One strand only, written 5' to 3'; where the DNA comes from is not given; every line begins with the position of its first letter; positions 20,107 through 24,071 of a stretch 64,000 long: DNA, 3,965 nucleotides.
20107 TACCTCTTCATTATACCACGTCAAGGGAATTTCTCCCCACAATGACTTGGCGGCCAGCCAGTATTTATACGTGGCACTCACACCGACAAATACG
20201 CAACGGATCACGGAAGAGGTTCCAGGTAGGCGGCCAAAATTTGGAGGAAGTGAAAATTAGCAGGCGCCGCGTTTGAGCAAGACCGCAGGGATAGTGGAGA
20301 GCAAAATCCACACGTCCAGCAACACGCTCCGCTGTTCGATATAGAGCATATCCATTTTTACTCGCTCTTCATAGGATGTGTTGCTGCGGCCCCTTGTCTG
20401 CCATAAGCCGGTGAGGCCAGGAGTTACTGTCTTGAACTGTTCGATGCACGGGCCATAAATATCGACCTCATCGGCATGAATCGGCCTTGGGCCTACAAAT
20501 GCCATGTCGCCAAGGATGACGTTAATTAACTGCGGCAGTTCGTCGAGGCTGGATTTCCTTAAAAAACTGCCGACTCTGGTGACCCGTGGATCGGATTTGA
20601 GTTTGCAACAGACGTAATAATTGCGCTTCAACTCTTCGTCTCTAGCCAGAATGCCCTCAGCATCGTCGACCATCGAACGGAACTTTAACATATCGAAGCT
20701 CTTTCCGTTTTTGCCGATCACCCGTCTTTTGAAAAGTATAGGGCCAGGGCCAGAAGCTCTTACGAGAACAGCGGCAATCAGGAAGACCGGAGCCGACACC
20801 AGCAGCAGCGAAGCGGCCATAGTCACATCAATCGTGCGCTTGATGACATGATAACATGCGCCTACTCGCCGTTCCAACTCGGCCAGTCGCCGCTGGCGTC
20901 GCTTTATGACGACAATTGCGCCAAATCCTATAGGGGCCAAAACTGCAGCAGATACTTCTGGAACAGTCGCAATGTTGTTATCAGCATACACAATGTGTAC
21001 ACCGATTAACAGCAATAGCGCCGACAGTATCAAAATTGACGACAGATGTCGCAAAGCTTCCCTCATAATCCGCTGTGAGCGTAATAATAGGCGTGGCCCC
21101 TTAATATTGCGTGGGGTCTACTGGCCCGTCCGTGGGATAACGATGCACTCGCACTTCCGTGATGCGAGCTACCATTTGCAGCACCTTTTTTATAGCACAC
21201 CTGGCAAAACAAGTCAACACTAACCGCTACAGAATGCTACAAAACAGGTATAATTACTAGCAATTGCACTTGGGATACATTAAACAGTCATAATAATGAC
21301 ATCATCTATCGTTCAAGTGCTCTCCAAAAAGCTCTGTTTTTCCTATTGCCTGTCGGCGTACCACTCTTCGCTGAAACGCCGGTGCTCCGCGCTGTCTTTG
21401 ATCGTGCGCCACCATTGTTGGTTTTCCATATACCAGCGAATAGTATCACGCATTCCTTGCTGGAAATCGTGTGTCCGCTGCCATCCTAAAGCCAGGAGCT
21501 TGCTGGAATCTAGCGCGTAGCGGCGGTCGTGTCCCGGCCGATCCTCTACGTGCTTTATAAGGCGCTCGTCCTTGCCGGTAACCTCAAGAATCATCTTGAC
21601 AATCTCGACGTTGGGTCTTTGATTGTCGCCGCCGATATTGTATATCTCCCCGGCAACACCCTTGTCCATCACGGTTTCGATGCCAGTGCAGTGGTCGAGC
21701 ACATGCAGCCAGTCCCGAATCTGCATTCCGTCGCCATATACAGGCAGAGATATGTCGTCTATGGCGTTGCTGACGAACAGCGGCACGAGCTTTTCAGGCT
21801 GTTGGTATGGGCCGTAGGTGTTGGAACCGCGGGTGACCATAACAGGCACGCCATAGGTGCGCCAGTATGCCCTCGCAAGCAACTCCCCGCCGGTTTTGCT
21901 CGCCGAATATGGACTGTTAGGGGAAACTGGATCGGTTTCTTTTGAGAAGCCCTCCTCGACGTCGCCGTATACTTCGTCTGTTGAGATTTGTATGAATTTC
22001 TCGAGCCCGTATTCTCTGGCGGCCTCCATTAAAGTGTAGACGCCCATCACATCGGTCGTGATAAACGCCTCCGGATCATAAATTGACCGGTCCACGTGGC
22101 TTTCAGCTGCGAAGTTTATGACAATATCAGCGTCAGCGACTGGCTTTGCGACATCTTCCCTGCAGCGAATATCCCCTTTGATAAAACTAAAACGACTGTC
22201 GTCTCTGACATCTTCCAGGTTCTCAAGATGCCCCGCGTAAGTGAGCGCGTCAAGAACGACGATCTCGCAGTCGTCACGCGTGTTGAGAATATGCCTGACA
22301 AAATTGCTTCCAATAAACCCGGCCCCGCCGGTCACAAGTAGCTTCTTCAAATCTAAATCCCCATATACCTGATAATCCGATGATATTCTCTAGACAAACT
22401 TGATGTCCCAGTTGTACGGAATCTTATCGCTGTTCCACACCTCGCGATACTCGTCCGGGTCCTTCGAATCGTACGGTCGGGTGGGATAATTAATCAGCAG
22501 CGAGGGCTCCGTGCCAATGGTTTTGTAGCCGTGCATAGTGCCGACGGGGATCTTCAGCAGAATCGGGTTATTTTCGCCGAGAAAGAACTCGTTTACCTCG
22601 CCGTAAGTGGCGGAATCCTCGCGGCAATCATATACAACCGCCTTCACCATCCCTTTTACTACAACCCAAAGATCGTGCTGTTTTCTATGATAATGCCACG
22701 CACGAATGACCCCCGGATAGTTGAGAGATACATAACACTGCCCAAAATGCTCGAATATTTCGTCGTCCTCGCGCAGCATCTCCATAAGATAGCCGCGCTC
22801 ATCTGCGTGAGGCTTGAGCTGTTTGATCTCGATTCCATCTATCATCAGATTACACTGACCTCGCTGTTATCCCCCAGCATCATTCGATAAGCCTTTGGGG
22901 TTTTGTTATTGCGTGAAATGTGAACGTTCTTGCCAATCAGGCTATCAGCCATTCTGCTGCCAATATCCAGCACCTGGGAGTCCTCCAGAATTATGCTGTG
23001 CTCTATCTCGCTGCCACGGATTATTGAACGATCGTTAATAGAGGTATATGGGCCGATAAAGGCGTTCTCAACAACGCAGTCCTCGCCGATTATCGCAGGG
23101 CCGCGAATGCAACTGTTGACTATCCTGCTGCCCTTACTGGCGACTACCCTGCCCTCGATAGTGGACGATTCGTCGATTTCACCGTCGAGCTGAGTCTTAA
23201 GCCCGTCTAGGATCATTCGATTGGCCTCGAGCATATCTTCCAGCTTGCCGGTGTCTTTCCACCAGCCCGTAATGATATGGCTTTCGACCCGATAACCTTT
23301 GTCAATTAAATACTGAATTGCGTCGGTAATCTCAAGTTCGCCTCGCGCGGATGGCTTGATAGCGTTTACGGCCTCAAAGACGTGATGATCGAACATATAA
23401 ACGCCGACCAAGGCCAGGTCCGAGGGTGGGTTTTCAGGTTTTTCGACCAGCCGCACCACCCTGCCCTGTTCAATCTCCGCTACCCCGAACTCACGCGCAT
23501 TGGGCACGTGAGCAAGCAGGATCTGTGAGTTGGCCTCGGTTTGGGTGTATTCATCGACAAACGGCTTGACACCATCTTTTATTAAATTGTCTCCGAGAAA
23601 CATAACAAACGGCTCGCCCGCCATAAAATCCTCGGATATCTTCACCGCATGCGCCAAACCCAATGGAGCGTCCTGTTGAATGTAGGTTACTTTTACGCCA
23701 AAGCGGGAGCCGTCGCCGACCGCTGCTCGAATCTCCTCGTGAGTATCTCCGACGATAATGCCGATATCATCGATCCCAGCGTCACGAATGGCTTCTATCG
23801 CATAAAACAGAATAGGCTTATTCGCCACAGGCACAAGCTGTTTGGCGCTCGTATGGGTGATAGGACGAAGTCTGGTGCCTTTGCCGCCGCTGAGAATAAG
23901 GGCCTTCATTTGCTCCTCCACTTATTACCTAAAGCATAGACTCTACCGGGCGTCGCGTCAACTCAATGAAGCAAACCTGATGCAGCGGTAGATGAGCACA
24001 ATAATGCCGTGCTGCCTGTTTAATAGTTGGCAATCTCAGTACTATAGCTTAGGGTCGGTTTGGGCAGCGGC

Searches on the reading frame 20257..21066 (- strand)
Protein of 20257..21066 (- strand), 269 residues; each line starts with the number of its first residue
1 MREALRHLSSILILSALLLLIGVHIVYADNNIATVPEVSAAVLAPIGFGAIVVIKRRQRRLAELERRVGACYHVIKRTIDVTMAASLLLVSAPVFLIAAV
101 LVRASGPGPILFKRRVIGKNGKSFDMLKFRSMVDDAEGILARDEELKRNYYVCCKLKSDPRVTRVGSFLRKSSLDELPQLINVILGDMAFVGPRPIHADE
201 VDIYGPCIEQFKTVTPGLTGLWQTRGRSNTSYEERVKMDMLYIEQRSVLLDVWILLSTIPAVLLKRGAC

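Call 4: search_protein_families(library=pfam, proteins=[window:20257-21066:-], max_evalue=0.01)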
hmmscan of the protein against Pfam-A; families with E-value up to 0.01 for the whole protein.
window:20257-21066:- (269 aa): 1 family
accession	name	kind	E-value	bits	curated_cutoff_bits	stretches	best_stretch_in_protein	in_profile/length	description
PF02397.22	Bac_transf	-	1.9e-58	197.4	27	1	76-263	1-178/179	Bacterial sugar transferase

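Call 5: search_protein_families(library=ncbifam, proteins=[window:20257-21066:-], max_evalue=0.01)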
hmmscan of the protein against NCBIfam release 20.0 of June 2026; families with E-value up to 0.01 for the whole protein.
window:20257-21066:- (269 aa): 12 families
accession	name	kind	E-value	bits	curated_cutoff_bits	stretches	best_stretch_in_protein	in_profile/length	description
TIGR03025.1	EPS_sugtrans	subfamily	2.9e-77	260.8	295.55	1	69-268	251-444/445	exopolysaccharide biosynthesis polyprenyl glycosylphosphotransferase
TIGR03022.1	WbaP_sugtrans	subfamily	5.4e-76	256.7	403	1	73-268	256-455/456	undecaprenyl-phosphate galactose phosphotransferase WbaP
NF052601.1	undeca_RfbP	equivalog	8.2e-67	225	330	1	68-266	37-239/244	undecaprenyl-phosphate galactose phosphotransferase family protein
TIGR03023.1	WcaJ_sugtrans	equivalog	1.7e-62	212.2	410.75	1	71-268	258-452/453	undecaprenyl-phosphate glucose phosphotransferase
NF041877.1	EPS_EpsZ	equivalog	6.6e-55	186.6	800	1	74-268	264-458/459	exopolysaccharide biosynthesis polyisoprenyl-phosphate hexose-1-phosphate transferase EpsZ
TIGR03013.1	EpsB_2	subfamily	4e-48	164.6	393.35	1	73-268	252-442/443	TIGR03013 family XrtA/PEP-CTERM system glycosyltransferase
NF011751.0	PRK15204.1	equivalog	1.2e-43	149.5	907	1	72-268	276-475/476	undecaprenyl-phosphate galactose phosphotransferase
NF007518.0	PRK10124.1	equivalog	4.4e-38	131.2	684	1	71-261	269-456/464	undecaprenyl-phosphate glucose phosphotransferase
NF050817.1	PolSacchBiosHfsE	equivalog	3.4e-37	128.3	750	1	72-266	268-463/467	polysaccharide biosynthesis protein HfsE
NF045514.1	glycotran_HepC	equivalog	1.5e-24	86.5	140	1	70-197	111-213/220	heterocyst development glycosyltransferase HepC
NF000824.0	PRK00066.1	subfamily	0.0004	19.8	339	1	55-139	87-166/316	L-lactate dehydrogenase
TIGR01771.1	L-LDH-NAD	equivalog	0.0006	19.2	303.55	1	54-139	76-156/299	L-lactate dehydrogenase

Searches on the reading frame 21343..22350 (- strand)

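Call 46: search_protein_families(library=pfam, proteins=[window:21343-22350:-], max_evalue=0.001)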
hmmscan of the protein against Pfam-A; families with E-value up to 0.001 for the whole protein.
window:21343-22350:- (335 aa): 8 families
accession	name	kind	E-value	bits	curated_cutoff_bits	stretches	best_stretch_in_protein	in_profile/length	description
PF16363.11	GDP_Man_Dehyd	-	4.8e-75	253.5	27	1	5-303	1-332/332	GDP-mannose 4,6 dehydratase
PF01370.27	Epimerase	-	2.9e-64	217.2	20.9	1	5-240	2-240/240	NAD dependent epimerase/dehydratase family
PF01073.25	3Beta_HSD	-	2.4e-17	63.3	22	1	5-215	1-216/280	3-beta hydroxysteroid dehydrogenase/isomerase family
PF04321.23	RmlD_sub_bind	-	3.2e-17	63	27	1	3-304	2-282/287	RmlD substrate binding domain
PF02719.21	Polysacc_synt_2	-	5.1e-16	59.2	20.2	1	4-127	1-131/293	Polysaccharide biosynthesis protein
PF07993.18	NAD_binding_4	-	3.2e-11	43.3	20.1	1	6-180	1-209/258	Male sterility protein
PF13460.12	NAD_binding_10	-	7.1e-09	36.2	27.2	1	8-140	1-114/184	NAD(P)H-binding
PF00106.31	adh_short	-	0.00076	19.5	26.6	0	3-162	2-163/195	short chain dehydrogenase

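Call 47: search_protein_families(library=ncbifam, proteins=[window:21343-22350:-], max_evalue=0.001)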
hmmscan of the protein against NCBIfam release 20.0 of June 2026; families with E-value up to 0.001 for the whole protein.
window:21343-22350:- (335 aa): 30 families (the best 25 are shown)
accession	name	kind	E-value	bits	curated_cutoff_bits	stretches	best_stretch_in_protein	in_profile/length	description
TIGR01181.1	dTDP_gluc_dehyt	equivalog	7e-139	462.4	365.1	1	3-317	1-321/321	dTDP-glucose 4,6-dehydratase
NF007582.0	PRK10217.1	equivalog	8.3e-101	337.6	698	1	1-321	1-345/355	dTDP-glucose 4,6-dehydratase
NF007490.0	PRK10084.1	subfamily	3.1e-100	335.6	649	1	3-331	2-357/361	dTDP-glucose 4,6-dehydratase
TIGR04180.1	EDH_00030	hypoth_equivalog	1.9e-44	151.9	475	1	5-267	2-265/297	NAD-dependent 4,6-dehydratase LegB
TIGR01179.1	galE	equivalog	6.3e-37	127.1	262.3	1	3-312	1-330/332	UDP-glucose 4-epimerase GalE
TIGR02622.1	CDP_4_6_dhtase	equivalog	1e-29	103.8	278.45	1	2-311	5-334/352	CDP-glucose 4,6-dehydratase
NF011728.1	PRK15181.1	equivalog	8.6e-25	87.5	760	1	2-310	16-340/348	Vi polysaccharide biosynthesis UDP-N-acetylglucosaminuronic acid C-4 epimerase TviC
NF007956.0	PRK10675.1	subfamily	2.3e-23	82.9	394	1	3-312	2-334/338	UDP-glucose 4-epimerase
TIGR02197.1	heptose_epim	equivalog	1.6e-22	80.1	274.6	1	4-308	1-314/316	ADP-glyceromanno-heptose 6-epimerase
NF047922.1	GDPFucSynFcl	equivalog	6.4e-20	71.8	500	1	2-312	3-306/308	GDP-L-fucose synthase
TIGR03466.1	HpnA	hypoth_equivalog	4.1e-19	68.7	367.65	1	3-263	2-251/327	hopanoid-associated sugar epimerase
TIGR03589.1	PseB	equivalog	4.6e-17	62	407.75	1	2-130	5-131/324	UDP-N-acetylglucosamine 4,6-dehydratase (inverting)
TIGR01214.1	rmlD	equivalog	1.3e-15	57.3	224.05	1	3-183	1-155/285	dTDP-4-dehydrorhamnose reductase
NF008872.0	PRK11908.1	equivalog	4.4e-14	52.3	294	1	1-258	1-271/349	bifunctional UDP-4-keto-pentose/UDP-xylose synthase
TIGR01472.1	gmd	equivalog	8.4e-14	51.5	415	1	52-202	54-208/342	GDP-mannose 4,6-dehydratase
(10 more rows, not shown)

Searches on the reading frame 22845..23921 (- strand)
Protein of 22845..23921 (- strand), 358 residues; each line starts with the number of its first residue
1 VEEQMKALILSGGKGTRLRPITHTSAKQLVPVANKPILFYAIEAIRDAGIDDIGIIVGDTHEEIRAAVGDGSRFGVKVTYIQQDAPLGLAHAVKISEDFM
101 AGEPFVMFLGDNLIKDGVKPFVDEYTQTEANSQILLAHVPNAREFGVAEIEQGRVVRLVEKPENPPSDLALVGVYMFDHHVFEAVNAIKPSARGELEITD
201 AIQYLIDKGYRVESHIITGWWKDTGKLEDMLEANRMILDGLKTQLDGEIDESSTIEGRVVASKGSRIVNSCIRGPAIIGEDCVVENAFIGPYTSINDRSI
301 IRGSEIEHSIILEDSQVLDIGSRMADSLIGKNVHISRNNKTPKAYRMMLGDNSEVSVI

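Call 46: search_protein_families(library=pfam, proteins=[window:22845-23921:-], max_evalue=0.001)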
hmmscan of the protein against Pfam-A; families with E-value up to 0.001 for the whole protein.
window:22845-23921:- (358 aa): 5 families
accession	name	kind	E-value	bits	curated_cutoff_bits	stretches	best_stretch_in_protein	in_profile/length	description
PF00483.29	NTP_transferase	-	4.8e-60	203.6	21.2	1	6-238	1-243/245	Nucleotidyl transferase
PF12804.13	NTP_transf_3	-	8.3e-08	33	27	1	7-83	1-67/160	MobA-like NTP transferase domain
PF25084.1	LbH_EIF2B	-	2.3e-07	31.2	54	1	246-338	15-102/105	EIF2B subunit epsilon LbH domain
PF24894.1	Hexapep_GlmU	-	4.8e-05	23.8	23.3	0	296-340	22-65/104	GlmU-like, C-terminal hexapeptide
PF07959.18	Fucose_pyrophosphorylase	-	0.00025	20.5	34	1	253-324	274-335/418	Fucose pyrophosphorylase domain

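Call 47: search_protein_families(library=ncbifam, proteins=[window:22845-23921:-], max_evalue=0.001)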
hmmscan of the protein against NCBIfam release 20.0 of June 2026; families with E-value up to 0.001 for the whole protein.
window:22845-23921:- (358 aa): 39 families (the best 25 are shown)
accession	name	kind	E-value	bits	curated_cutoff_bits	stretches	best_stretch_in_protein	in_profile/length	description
TIGR01208.1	rmlA_long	equivalog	3.3e-150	499.9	320.25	1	6-356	1-352/353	glucose-1-phosphate thymidylyltransferase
TIGR03992.1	Arch_glmU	subfamily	2.5e-82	276.9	292.1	1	5-338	1-330/393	bifunctional sugar-1-phosphate nucleotidylyltransferase/acetyltransferase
NF041173.1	Sug_nt_acttase_Thmprot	equivalog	2e-60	204.8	600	1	5-335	1-327/405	bifunctional sugar-1-phosphate nucleotidylyltransferase/acetyltransferase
NF041313.1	UDPGP_AglF_Halo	equivalog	1.3e-55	188.4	400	1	5-236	1-233/234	UTP--glucose-1-phosphate uridylyltransferase AglF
TIGR01207.1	rmlA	equivalog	1.2e-51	175.6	360.65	1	6-237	1-236/286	glucose-1-phosphate thymidylyltransferase RfbA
NF052502.1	man1P_GTase_Rv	exception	6.3e-46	156.8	440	1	6-347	2-336/352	mannose-1-phosphate guanylyltransferase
NF012024.0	PRK15480.1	equivalog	4e-45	154.2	588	1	5-237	4-240/292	glucose-1-phosphate thymidylyltransferase RfbA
TIGR01099.1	galU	equivalog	6e-37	127.6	326.8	2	76-233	94-261/261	UTP--glucose-1-phosphate uridylyltransferase GalU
NF003670.0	PRK05293.1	equivalog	1.2e-29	103.4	470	2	2-238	2-259/382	glucose-1-phosphate adenylyltransferase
NF010934.1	PRK14354.1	equivalog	8.3e-27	93.8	450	1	7-336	2-341/447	bifunctional UDP-N-acetylglucosamine diphosphorylase/glucosamine-1-phosphate N-acetyltransferase GlmU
TIGR02091.1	glgC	equivalog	3e-26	92.4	424.9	1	6-339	2-360/364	glucose-1-phosphate adenylyltransferase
NF045761.1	NAMPUrTaseMurU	equivalog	3.2e-26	92.6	250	1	5-234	1-224/226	N-acetylmuramate alpha-1-phosphate uridylyltransferase MurU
TIGR01173.1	glmU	equivalog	2.9e-25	89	366.85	1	5-334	1-322/452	bifunctional UDP-N-acetylglucosamine diphosphorylase/glucosamine-1-phosphate N-acetyltransferase GlmU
NF010935.0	PRK14355.1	equivalog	3.1e-23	82.1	718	1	3-344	2-356/459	bifunctional UDP-N-acetylglucosamine diphosphorylase/glucosamine-1-phosphate N-acetyltransferase GlmU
NF007516.0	PRK10122.1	equivalog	2e-20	73.2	534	2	74-233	95-272/297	UTP--glucose-1-phosphate uridylyltransferase GalF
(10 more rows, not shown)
